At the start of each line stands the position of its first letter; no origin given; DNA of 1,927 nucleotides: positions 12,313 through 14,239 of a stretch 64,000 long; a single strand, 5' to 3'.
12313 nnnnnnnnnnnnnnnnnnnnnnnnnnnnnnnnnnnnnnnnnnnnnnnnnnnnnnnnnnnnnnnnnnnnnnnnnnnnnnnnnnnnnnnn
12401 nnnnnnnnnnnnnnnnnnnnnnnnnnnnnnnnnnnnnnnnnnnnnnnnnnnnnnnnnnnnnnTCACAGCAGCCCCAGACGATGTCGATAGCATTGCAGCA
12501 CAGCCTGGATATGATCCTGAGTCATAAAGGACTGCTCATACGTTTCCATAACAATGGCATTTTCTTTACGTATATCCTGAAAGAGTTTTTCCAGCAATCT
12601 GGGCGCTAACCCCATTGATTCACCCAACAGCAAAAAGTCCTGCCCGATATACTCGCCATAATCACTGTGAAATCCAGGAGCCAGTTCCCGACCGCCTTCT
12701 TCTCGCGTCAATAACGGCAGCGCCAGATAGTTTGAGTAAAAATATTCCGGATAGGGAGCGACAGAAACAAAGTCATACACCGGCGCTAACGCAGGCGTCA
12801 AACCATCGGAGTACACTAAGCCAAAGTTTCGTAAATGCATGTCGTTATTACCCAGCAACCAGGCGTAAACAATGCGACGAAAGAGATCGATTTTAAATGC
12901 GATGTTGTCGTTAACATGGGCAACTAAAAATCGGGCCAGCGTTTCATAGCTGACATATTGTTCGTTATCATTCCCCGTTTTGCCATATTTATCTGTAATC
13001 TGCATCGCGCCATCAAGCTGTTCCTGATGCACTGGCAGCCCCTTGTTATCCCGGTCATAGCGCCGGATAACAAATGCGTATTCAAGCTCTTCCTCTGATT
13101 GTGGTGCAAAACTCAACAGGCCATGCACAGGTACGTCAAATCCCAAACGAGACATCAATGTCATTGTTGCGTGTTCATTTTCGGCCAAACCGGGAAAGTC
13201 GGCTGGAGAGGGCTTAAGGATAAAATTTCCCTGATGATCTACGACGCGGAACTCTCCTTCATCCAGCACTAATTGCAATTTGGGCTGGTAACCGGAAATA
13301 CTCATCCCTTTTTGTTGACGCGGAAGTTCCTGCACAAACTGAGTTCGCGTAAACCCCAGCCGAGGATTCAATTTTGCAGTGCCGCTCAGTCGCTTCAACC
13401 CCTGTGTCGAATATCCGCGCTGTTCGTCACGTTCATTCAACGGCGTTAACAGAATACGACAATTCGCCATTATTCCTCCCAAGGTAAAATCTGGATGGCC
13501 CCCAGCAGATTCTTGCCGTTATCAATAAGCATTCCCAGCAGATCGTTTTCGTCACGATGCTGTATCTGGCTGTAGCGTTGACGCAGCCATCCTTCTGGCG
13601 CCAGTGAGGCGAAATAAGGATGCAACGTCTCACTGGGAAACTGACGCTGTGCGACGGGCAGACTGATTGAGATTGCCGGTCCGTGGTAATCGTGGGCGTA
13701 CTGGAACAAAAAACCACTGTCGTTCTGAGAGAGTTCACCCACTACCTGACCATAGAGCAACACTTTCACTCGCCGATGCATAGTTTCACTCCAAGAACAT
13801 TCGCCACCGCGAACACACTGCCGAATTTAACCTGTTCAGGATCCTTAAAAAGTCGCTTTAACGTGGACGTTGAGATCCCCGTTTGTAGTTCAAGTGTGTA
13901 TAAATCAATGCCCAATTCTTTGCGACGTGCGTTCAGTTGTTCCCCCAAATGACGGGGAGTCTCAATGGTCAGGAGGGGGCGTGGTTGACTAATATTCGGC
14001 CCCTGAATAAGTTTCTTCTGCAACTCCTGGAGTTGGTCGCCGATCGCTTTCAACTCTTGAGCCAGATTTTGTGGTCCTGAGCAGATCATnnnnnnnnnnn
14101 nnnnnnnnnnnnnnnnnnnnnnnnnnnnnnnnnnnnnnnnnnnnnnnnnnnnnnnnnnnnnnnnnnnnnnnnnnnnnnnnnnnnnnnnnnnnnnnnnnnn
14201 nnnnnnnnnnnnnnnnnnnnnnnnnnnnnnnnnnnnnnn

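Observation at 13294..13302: HipT Gly-rich loop carries two serines (Ser57 and Ser59) at the positions used for regulatory autophosphorylation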

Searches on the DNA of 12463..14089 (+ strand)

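Call 7: search_dna_similar(query=window:12463-14089:+, collection=ecoli_genomes, mode=near, max_rows=25)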
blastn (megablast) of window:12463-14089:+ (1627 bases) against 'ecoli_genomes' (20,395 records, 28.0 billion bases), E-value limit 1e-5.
Records with a match: 160; places in all: 160; records where one place covers at least 80% of the query: 160.
Genomes with a match: 160 of 5426; with a place that covers at least 80% of the query: 160. Places per genome that has any: lowest 1, median 1, highest 1. On chromosomes: 160 places; on plasmids: 0.
Best place of each record, by identity: >=99% 151; 95-99% 9.
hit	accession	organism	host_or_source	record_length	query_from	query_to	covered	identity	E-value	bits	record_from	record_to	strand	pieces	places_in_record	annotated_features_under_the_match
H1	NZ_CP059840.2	Escherichia coli strain E2348/69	Homo sapiens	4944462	1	1627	100%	100.0%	0e+0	3005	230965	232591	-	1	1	type II toxin-antitoxin system HipA family toxin | helix-turn-helix domain-containing protein | HipA N-terminal domain-containing protein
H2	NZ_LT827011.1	Escherichia coli O127:H6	Homo sapiens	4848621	1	1627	100%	100.0%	0e+0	3005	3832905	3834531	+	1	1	type II toxin-antitoxin system HipA family toxin | helix-turn-helix domain-containing protein | HipA N-terminal domain-containing protein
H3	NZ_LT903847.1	Escherichia coli O127:H6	Homo sapiens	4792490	1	1627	100%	100.0%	0e+0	3005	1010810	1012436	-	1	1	type II toxin-antitoxin system HipA family toxin | helix-turn-helix domain-containing protein | HipA N-terminal domain-containing protein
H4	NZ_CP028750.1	Escherichia coli strain A25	monkey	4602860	1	1627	100%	99.9%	0e+0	2994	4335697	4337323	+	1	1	type II toxin-antitoxin system HipA family toxin | helix-turn-helix domain-containing protein | HipA N-terminal domain-containing protein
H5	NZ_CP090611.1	Escherichia coli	pig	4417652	1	1627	100%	99.9%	0e+0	2994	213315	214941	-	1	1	type II toxin-antitoxin system HipA family toxin | helix-turn-helix domain-containing protein | HipA N-terminal domain-containing protein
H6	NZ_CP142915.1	Escherichia coli strain B19374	seawater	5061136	1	1627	100%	99.9%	0e+0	2994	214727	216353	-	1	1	type II toxin-antitoxin system HipA family toxin | helix-turn-helix domain-containing protein | HipA N-terminal domain-containing protein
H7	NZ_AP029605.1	Escherichia coli strain 2022H047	Homo sapiens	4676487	1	1627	100%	99.9%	0e+0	2994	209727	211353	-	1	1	type II toxin-antitoxin system HipA family toxin | helix-turn-helix domain-containing protein | HipA N-terminal domain-containing protein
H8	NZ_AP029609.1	Escherichia coli strain 2022H048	Homo sapiens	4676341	1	1627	100%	99.9%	0e+0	2994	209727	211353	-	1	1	type II toxin-antitoxin system HipA family toxin | helix-turn-helix domain-containing protein | HipA N-terminal domain-containing protein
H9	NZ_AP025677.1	Escherichia coli strain Rb-23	Homo sapiens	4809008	1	1627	100%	99.1%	0e+0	2922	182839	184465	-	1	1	type II toxin-antitoxin system HipA family toxin | helix-turn-helix domain-containing protein | HipA N-terminal domain-containing protein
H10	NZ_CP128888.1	Escherichia coli strain TUM14697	Homo sapiens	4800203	1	1627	100%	99.1%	0e+0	2922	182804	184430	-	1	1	type II toxin-antitoxin system HipA family toxin | helix-turn-helix domain-containing protein | HipA N-terminal domain-containing protein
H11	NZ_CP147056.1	Escherichia coli strain 1002W03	river water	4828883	1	1627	100%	99.1%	0e+0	2922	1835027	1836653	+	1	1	type II toxin-antitoxin system HipA family toxin | helix-turn-helix domain-containing protein | HipA N-terminal domain-containing protein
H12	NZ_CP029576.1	Escherichia coli strain DA33135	Homo sapiens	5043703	1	1627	100%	99.0%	0e+0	2916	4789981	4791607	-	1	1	type II toxin-antitoxin system HipA family toxin | helix-turn-helix domain-containing protein | HipA N-terminal domain-containing protein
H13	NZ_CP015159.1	Escherichia coli strain Eco889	-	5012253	1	1627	100%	99.0%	0e+0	2916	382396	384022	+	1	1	type II toxin-antitoxin system HipA family toxin | helix-turn-helix domain-containing protein | HipA N-terminal domain-containing protein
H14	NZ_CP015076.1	Escherichia coli strain Ecol_448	Homo sapiens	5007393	1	1627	100%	99.0%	0e+0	2916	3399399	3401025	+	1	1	type II toxin-antitoxin system HipA family toxin | helix-turn-helix domain-containing protein | HipA N-terminal domain-containing protein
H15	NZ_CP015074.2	Escherichia coli strain Ecol_745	Homo sapiens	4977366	1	1627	100%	99.0%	0e+0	2916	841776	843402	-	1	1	type II toxin-antitoxin system HipA family toxin | helix-turn-helix domain-containing protein | HipA N-terminal domain-containing protein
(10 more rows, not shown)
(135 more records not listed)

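Call 12: get_annotated_region(hit=H1, flank=12000)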
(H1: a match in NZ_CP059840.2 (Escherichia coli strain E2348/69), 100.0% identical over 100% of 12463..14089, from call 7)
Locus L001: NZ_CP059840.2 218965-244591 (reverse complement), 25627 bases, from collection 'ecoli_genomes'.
description: Escherichia coli strain E2348/69 chromosome, complete genome
organism: Escherichia coli strain E2348/69 (NCBI taxid 562)
replicon: chromosome; assembly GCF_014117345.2
host: Homo sapiens; source: stool; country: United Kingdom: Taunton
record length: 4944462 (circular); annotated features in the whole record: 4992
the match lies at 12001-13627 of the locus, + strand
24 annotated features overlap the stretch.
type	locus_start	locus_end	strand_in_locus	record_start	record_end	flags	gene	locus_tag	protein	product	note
CDS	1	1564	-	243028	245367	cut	bcsB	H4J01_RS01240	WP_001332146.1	cellulose biosynthesis cyclic di-GMP-binding regulatory protein BcsB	-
CDS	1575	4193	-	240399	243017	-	bcsA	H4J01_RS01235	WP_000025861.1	UDP-forming cellulose synthase catalytic subunit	-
CDS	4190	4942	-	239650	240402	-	bcsQ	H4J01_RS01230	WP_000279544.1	cellulose biosynthesis protein BcsQ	-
CDS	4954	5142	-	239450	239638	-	bcsR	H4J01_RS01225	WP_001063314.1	cellulose biosynthesis protein BcsR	-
CDS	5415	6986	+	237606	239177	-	bcsE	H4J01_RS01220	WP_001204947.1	cellulose biosynthesis c-di-GMP-binding protein BcsE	-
CDS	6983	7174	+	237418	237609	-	bcsF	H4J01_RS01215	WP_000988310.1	cellulose biosynthesis protein BcsF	-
CDS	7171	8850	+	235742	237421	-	bcsG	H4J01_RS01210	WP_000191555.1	cellulose biosynthesis protein BcsG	-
CDS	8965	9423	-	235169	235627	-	tnpA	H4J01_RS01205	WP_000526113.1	IS200/IS605-like element IS200C family transposase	-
CDS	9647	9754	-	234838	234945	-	ldrD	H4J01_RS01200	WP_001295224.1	type I toxin-antitoxin system toxin Ldr family protein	-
CDS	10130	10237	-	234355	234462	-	-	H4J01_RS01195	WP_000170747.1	type I toxin-antitoxin system toxin Ldr family protein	-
CDS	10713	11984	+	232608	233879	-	yhjV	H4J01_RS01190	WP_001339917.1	SLC5/6 family protein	-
CDS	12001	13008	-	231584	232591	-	-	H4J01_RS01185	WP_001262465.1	type II toxin-antitoxin system HipA family toxin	-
CDS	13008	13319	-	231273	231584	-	-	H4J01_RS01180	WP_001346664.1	HipA N-terminal domain-containing protein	-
CDS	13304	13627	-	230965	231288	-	-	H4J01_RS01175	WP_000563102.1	helix-turn-helix domain-containing protein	-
CDS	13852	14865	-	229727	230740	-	dppF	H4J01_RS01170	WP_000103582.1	dipeptide ABC transporter ATP-binding subunit DppF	-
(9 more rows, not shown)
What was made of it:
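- The window is 100% identical to E2348/69 over the whole operon (call 7), and RefSeq annotates the three genes (call 12).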

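Call 32: search_dna_similar(query=window:12463-13470:+, collection=ecoli_genomes, mode=near, rows=spread, max_rows=40)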
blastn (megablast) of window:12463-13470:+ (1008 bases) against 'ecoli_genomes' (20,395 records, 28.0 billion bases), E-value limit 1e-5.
Records with a match: 160; places in all: 160; records where one place covers at least 80% of the query: 160.
Genomes with a match: 160 of 5426; with a place that covers at least 80% of the query: 160. Places per genome that has any: lowest 1, median 1, highest 1. On chromosomes: 160 places; on plasmids: 0.
Best place of each record, by identity: >=99% 154; 95-99% 6.
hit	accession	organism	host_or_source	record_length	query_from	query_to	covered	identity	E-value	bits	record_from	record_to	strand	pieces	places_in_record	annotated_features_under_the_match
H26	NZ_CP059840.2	Escherichia coli strain E2348/69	Homo sapiens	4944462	1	1008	100%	100.0%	0e+0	1862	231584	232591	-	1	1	type II toxin-antitoxin system HipA family toxin | HipA N-terminal domain-containing protein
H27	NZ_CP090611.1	Escherichia coli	pig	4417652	1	1008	100%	99.9%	0e+0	1857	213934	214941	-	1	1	type II toxin-antitoxin system HipA family toxin | HipA N-terminal domain-containing protein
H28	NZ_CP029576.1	Escherichia coli strain DA33135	Homo sapiens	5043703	1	1008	100%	99.1%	0e+0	1812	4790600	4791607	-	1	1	type II toxin-antitoxin system HipA family toxin | HipA N-terminal domain-containing protein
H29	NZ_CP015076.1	Escherichia coli strain Ecol_448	Homo sapiens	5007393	1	1008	100%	99.1%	0e+0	1812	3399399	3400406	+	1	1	type II toxin-antitoxin system HipA family toxin | HipA N-terminal domain-containing protein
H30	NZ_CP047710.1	Escherichia coli strain Eco-15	not applicable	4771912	1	1008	100%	99.1%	0e+0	1812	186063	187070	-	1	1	type II toxin-antitoxin system HipA family toxin | HipA N-terminal domain-containing protein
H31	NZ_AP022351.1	Escherichia coli strain E138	Homo sapiens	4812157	1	1008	100%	99.1%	0e+0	1812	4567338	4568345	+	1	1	type II toxin-antitoxin system HipA family toxin | HipA N-terminal domain-containing protein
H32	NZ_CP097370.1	Escherichia coli strain AGR5151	water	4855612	1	1008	100%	99.1%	0e+0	1812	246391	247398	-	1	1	type II toxin-antitoxin system HipA family toxin | HipA N-terminal domain-containing protein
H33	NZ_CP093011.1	Escherichia coli strain 131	Homo sapiens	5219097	1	1008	100%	99.1%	0e+0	1812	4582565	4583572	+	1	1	type II toxin-antitoxin system HipA family toxin | HipA N-terminal domain-containing protein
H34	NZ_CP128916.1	Escherichia coli strain TUM13770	Homo sapiens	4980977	1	1008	100%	99.1%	0e+0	1812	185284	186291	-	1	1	type II toxin-antitoxin system HipA family toxin | HipA N-terminal domain-containing protein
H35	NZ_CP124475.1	Escherichia coli strain AVS0969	wastewater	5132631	1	1008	100%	99.1%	0e+0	1812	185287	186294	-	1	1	type II toxin-antitoxin system HipA family toxin | HipA N-terminal domain-containing protein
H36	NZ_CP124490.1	Escherichia coli strain AVS0456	environmental: river near WWTP effluent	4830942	1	1008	100%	99.1%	0e+0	1812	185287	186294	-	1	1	type II toxin-antitoxin system HipA family toxin | HipA N-terminal domain-containing protein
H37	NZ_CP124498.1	Escherichia coli strain AVS0655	environmental: river/lake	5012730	1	1008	100%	99.1%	0e+0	1812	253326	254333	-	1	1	type II toxin-antitoxin system HipA family toxin | HipA N-terminal domain-containing protein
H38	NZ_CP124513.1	Escherichia coli strain AVS0366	environmental: river near WWTP effluent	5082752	1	1008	100%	99.1%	0e+0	1812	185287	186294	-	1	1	type II toxin-antitoxin system HipA family toxin | HipA N-terminal domain-containing protein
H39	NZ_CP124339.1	Escherichia coli strain AVS0713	wastewater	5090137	1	1008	100%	99.1%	0e+0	1812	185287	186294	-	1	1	type II toxin-antitoxin system HipA family toxin | HipA N-terminal domain-containing protein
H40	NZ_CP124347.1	Escherichia coli strain AVS0283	wastewater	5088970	1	1008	100%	99.1%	0e+0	1812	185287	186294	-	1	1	type II toxin-antitoxin system HipA family toxin | HipA N-terminal domain-containing protein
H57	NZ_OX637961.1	Escherichia coli O25b:H4-ST131 strain ST131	Homo sapiens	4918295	1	1008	100%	99.1%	0e+0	1812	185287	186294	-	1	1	type II toxin-antitoxin system HipA family toxin | HipA N-terminal domain-containing protein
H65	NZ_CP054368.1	Escherichia coli strain SCU-115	Homo sapiens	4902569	1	1008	100%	98.8%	0e+0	1796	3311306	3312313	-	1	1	type II toxin-antitoxin system HipA family toxin | HipA N-terminal domain-containing protein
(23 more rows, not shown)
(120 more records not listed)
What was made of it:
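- All 160 E. coli genomes that carry it have a full-length copy at 98.8% identity or more (call 32).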

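Call 34: get_annotated_region(hit=H65, flank=1200)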
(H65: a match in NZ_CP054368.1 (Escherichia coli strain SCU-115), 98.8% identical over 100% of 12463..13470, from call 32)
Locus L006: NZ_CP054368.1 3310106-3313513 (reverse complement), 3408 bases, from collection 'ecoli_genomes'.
description: Escherichia coli strain SCU-115 chromosome, complete genome
organism: Escherichia coli strain SCU-115 (NCBI taxid 562)
replicon: chromosome; assembly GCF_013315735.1
host: Homo sapiens; source: rectal swab from healthy college student; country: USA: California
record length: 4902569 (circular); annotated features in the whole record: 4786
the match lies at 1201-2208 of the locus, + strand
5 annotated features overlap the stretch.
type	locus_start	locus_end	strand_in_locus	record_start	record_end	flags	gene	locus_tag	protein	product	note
CDS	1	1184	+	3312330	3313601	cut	yhjV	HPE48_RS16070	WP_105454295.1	amino acid permease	-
CDS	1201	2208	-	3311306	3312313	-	-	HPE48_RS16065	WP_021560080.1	type II toxin-antitoxin system HipA family toxin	-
CDS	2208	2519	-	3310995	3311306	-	-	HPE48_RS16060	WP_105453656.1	HipA N-terminal domain-containing protein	-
CDS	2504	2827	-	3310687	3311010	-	-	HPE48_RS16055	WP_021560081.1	helix-turn-helix domain-containing protein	-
CDS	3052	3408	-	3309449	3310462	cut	dppF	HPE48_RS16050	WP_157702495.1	dipeptide ABC transporter ATP-binding subunit DppF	-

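Call 35: get_annotated_region(hit=H57, flank=1200)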
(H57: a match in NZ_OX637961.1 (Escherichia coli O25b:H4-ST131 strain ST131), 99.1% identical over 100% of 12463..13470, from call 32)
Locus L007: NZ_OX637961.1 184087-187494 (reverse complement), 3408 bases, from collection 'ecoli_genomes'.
description: Escherichia coli O25b:H4-ST131 isolate 86 chromosome C, complete sequence
organism: Escherichia coli O25b:H4-ST131 strain ST131 (NCBI taxid 941322)
replicon: chromosome; assembly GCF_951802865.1
host: Homo sapiens; source: Urinary tract; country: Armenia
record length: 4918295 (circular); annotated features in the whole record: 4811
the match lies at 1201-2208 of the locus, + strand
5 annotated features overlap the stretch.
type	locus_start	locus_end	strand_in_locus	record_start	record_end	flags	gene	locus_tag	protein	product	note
CDS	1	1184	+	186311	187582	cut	yhjV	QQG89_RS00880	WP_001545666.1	amino acid permease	-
CDS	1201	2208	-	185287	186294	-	-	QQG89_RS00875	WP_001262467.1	type II toxin-antitoxin system HipA family toxin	-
CDS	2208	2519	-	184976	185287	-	-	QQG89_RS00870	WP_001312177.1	HipA N-terminal domain-containing protein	-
CDS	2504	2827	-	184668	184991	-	-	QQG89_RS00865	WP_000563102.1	helix-turn-helix domain-containing protein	-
CDS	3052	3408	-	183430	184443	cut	dppF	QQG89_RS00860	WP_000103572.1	dipeptide ABC transporter ATP-binding subunit DppF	-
